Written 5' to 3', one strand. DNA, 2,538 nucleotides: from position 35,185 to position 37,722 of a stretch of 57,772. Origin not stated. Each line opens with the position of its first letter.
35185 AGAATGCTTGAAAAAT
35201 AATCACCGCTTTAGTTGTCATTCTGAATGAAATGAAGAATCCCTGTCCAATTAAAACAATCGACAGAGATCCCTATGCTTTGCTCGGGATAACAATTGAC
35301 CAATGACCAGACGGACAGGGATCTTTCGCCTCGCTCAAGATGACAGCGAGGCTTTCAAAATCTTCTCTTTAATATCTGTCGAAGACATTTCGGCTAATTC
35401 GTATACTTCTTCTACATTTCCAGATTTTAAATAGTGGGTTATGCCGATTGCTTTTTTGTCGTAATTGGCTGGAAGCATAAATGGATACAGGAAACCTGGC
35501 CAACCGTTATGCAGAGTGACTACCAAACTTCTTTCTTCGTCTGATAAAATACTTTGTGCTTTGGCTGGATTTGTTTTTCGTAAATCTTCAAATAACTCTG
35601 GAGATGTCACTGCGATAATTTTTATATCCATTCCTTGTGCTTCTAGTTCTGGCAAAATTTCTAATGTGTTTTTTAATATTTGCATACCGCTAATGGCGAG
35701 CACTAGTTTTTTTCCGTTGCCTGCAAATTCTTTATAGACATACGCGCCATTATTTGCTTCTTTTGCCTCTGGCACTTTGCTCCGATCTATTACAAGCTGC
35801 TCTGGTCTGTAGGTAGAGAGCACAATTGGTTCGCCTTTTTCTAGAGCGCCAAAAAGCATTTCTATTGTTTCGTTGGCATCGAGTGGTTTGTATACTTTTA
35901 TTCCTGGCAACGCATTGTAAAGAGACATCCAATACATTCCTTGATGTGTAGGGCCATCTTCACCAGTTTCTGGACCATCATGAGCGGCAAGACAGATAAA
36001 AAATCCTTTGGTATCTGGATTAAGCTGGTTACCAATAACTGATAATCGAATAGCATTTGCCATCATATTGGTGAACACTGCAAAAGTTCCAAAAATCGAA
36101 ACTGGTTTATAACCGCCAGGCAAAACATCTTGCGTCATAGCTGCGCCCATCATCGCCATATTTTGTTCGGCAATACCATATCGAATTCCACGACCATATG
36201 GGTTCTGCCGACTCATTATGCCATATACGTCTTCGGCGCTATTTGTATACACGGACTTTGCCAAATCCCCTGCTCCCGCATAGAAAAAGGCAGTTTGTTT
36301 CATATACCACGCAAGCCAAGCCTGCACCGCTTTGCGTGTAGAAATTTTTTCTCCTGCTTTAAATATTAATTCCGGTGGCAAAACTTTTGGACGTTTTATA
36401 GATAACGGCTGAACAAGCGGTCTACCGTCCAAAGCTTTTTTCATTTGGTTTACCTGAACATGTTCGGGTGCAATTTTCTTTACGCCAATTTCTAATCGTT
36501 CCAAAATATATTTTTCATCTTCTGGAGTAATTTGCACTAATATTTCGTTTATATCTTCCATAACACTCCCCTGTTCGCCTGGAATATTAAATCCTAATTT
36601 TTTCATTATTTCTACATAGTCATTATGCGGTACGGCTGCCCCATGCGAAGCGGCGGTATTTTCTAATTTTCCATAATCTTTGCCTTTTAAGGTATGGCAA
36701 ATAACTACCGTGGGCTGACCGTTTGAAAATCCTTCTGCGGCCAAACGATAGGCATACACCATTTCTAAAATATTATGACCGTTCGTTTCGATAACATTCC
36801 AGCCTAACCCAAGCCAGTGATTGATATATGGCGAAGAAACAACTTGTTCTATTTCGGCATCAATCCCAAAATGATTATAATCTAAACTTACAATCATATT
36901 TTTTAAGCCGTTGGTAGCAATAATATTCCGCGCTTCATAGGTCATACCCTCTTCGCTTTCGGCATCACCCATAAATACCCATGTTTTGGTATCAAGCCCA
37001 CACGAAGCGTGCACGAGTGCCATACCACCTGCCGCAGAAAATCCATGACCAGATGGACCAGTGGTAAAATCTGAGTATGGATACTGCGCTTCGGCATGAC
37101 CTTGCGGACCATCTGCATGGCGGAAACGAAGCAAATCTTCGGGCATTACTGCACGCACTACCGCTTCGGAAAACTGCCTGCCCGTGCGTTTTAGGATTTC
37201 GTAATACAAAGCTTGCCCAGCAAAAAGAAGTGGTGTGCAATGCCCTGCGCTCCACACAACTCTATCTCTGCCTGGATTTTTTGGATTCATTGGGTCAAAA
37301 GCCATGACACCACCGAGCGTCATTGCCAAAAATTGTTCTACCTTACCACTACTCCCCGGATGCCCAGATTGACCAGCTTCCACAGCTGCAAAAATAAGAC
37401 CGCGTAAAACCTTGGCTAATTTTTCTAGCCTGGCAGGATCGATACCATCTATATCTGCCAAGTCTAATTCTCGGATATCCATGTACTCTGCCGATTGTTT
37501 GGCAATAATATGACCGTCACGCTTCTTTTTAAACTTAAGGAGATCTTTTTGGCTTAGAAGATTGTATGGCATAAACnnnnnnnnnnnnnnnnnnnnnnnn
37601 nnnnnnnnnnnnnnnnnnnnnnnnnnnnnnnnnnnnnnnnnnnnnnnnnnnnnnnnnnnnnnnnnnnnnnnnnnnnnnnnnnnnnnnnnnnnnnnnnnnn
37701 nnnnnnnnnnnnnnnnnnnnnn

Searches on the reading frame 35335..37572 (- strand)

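Call 28: search_protein_families(library=pfam, proteins=[window:35335-37572:-], max_evalue=0.001)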
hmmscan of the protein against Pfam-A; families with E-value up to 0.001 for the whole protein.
window:35335-37572:- (745 aa): 5 families
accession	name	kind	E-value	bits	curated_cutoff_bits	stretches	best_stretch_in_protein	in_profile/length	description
PF00456.26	Transketolase_N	-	4.2e-35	121.8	22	1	51-347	4-295/334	Transketolase, thiamine diphosphate binding domain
PF02779.29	Transket_pyr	-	2.3e-21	76.6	27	1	409-589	2-169/174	Transketolase, pyrimidine binding domain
PF13292.11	DXP_synthase_N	-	1.1e-09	38.4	21.2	1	39-241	8-179/274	1-deoxy-D-xylulose-5-phosphate synthase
PF00676.26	E1_dh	-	7e-07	28.9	22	1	172-290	101-220/300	Dehydrogenase E1 component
PF22613.1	Transketolase_C_1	-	2.8e-05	24.7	27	1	609-728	1-111/113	Transketolase-like TK C-terminal domain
